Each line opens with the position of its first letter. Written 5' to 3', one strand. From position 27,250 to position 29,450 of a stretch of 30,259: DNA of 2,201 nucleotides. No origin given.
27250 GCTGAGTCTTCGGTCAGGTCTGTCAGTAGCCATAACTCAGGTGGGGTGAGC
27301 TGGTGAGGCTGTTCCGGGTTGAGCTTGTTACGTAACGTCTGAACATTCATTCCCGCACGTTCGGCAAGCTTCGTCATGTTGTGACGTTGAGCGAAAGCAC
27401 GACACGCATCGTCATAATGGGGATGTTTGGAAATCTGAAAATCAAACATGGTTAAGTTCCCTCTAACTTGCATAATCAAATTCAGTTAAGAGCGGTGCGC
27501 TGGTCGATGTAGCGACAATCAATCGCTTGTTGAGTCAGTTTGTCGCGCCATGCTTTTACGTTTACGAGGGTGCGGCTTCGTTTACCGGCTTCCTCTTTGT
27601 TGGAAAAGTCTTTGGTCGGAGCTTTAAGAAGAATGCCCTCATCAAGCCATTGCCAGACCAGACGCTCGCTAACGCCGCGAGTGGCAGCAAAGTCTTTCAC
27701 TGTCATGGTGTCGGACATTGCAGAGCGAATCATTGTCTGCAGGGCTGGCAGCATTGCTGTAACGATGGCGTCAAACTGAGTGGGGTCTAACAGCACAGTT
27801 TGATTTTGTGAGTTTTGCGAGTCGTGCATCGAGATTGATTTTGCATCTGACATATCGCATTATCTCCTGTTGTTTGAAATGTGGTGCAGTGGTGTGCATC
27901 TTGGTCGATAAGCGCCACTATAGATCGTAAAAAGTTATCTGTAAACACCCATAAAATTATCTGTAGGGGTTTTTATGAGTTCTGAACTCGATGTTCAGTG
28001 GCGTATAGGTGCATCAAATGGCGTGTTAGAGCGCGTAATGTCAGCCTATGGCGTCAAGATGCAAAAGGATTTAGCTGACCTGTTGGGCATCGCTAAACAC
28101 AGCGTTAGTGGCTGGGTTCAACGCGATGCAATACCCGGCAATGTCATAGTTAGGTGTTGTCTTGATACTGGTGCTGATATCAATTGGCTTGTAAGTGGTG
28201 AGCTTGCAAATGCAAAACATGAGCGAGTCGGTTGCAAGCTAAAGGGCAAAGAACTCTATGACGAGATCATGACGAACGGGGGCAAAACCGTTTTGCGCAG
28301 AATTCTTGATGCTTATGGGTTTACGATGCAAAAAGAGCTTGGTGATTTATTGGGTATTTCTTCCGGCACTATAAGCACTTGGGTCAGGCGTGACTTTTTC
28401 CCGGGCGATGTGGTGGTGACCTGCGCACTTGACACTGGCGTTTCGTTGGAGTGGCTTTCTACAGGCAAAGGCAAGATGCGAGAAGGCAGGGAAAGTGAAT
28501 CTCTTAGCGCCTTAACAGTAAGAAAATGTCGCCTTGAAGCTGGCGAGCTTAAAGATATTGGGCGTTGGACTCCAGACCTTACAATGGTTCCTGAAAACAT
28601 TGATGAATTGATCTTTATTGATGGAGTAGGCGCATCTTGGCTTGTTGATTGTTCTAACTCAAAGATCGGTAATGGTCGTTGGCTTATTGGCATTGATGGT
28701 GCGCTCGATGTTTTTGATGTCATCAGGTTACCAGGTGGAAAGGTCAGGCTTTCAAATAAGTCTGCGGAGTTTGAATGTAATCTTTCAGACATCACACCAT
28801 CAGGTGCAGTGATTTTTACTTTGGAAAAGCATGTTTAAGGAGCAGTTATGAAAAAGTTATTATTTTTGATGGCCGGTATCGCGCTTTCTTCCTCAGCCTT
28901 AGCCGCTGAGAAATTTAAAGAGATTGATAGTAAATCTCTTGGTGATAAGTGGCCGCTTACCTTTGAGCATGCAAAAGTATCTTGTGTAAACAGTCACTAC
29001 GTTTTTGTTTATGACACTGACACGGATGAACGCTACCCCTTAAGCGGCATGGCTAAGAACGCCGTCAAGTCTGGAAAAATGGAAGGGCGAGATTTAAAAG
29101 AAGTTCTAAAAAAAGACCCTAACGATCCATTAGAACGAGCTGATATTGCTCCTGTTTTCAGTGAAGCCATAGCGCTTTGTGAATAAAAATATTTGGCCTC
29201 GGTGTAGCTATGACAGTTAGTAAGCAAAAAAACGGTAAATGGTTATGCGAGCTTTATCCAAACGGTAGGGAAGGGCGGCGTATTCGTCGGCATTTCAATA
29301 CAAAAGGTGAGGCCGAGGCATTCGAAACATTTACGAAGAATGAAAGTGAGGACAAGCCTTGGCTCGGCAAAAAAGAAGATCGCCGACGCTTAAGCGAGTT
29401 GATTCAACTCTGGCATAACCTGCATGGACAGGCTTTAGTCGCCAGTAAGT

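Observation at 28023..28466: CI repressor with a tandem duplication of its N-terminal DNA-binding module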

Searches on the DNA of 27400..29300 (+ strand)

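Call 5: search_dna_similar(query=window:27400-29300:+, collection=phages, mode=near, max_rows=20)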
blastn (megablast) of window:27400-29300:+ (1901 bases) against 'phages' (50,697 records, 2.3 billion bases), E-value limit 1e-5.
Records with a match: 23; places in all: 23; records where one place covers at least 80% of the query: 0.
Best place of each record, by identity: 95-99% 2; 90-95% 7; 80-90% 14.
By first word of the organism name: Yersinia 13; Salmonella 7; Escherichia 2; Klebsiella 1.
By host as written in the record: Yersinia pestis EV76-CN 13; Salmonella sp. 3; Salmonella enterica subsp. salamae 10/99 II 2; Escherichia coli 1; - 1; Salmonella 1; Klebsiella pneumoniae 1; Escherichia coli 4s 1.
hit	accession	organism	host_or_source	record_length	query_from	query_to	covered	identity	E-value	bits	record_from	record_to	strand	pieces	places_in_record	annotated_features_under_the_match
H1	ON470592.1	Escherichia phage vB_EcoM-613R3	Escherichia coli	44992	1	1454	76%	84.5%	0e+0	1424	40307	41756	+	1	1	repressor protein cI | hypothetical protein (x2) | activator protein cII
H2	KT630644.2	Salmonella phage SEN1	Salmonella enterica subsp. salamae ...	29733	4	1454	76%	84.4%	0e+0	1419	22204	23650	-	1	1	repressor | hypothetical protein (x2) | regulatory protein CII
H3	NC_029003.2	Salmonella phage SEN1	Salmonella enterica subsp. salamae ...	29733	4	1454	76%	84.4%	0e+0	1419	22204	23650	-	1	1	transcriptional repressor | hypothetical protein | CII-like regulator | DUF2511 domain-containing protein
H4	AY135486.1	Salmonella phage PSP3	-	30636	38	1454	75%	80.6%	0e+0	1079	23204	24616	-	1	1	cI: CI | gp30 | gp31 | gp28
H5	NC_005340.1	Salmonella phage PSP3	Salmonella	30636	38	1454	75%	80.6%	0e+0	1079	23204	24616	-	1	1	cI: transcriptional repressor | gp30 | CII-like transcriptional activator | DUF2511 domain-containing protein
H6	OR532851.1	Klebsiella phage RCIP0057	Klebsiella pneumoniae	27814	1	546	29%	96.7%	0e+0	909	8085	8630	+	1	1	hypothetical protein (x2)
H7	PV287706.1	Escherichia phage Midge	Escherichia coli 4s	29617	10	546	28%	96.3%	0e+0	881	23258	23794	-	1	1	transcriptional repressor Cox | putative ligase | regulatory protein CII | ribosome_binding_site (x3)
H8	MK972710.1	Salmonella phage SI22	Salmonella sp.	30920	38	548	27%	81.6%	5e-114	418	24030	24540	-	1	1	Cro/CI family transcriptional regulator | hypothetical protein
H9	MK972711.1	Salmonella phage SW9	Salmonella sp.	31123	38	548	27%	81.6%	5e-114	418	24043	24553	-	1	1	Cro/CI family transcriptional regulator | regulatory protein CII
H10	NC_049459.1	Salmonella phage SW9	Salmonella sp.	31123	38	548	27%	81.6%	5e-114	418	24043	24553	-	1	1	Cro/CI family transcriptional regulator | CII-like transcriptional activator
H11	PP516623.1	Yersinia phage vB_YpM_MDG94-186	Yersinia pestis EV76-CN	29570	4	76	4%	86.5%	9e-12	79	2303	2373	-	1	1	regulatory protein CII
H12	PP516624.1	Yersinia phage vB_YpM_MDG45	Yersinia pestis EV76-CN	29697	4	76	4%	86.5%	9e-12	79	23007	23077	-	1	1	regulatory protein CII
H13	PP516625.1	Yersinia phage vB_YpM_MHG38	Yersinia pestis EV76-CN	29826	4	76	4%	86.5%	9e-12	79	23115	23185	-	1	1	regulatory protein CII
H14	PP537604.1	Yersinia phage vB_YpM_MHG55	Yersinia pestis EV76-CN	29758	4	76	4%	86.5%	9e-12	79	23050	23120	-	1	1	regulatory protein CII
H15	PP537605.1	Yersinia phage vB_YpM_MHG75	Yersinia pestis EV76-CN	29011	4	76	4%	86.5%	9e-12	79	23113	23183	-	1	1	regulatory protein CII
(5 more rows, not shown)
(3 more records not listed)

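Call 64: search_dna_similar(query=window:27854-28838:+, collection=ecoli_genomes, mode=near, max_rows=8)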
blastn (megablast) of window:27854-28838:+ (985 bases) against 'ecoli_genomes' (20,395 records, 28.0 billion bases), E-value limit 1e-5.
Records with a match: 64; places in all: 64; records where one place covers at least 80% of the query: 41.
Genomes with a match: 64 of 5426; with a place that covers at least 80% of the query: 41. Places per genome that has any: lowest 1, median 1, highest 1. On chromosomes: 64 places; on plasmids: 0.
Best place of each record, by identity: 90-95% 17; 80-90% 47.
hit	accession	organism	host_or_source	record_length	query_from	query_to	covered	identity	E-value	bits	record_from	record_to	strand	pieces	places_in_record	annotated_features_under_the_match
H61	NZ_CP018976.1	Escherichia coli strain Ecol_545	Homo sapiens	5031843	1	985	100%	81.3%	0e+0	785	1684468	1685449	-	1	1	phage repressor protein CI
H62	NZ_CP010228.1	Escherichia coli strain S3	not applicable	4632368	1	985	100%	81.1%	0e+0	780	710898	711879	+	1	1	phage repressor protein CI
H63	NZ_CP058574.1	Escherichia coli strain EC1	Homo sapiens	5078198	1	985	100%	81.1%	0e+0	780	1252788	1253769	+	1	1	phage repressor protein CI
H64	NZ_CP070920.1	Escherichia coli strain 40EC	Homo sapiens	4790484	1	985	100%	81.1%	0e+0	780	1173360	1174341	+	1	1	phage repressor protein CI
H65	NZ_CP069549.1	Escherichia coli strain FDAARGOS_1253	Homo sapiens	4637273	1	985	100%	81.1%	0e+0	780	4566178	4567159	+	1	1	phage repressor protein CI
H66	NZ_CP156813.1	Escherichia coli strain PKF8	Milvus migrans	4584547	1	985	100%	81.1%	0e+0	780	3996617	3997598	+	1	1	phage repressor protein CI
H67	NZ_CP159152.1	Escherichia coli strain 10035210-2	Homo sapiens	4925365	1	985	100%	81.1%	0e+0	780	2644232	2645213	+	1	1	phage repressor protein CI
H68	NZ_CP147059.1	Escherichia coli strain JKHS016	hospital wastewater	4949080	1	985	100%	81.1%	0e+0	780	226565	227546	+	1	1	phage repressor protein CI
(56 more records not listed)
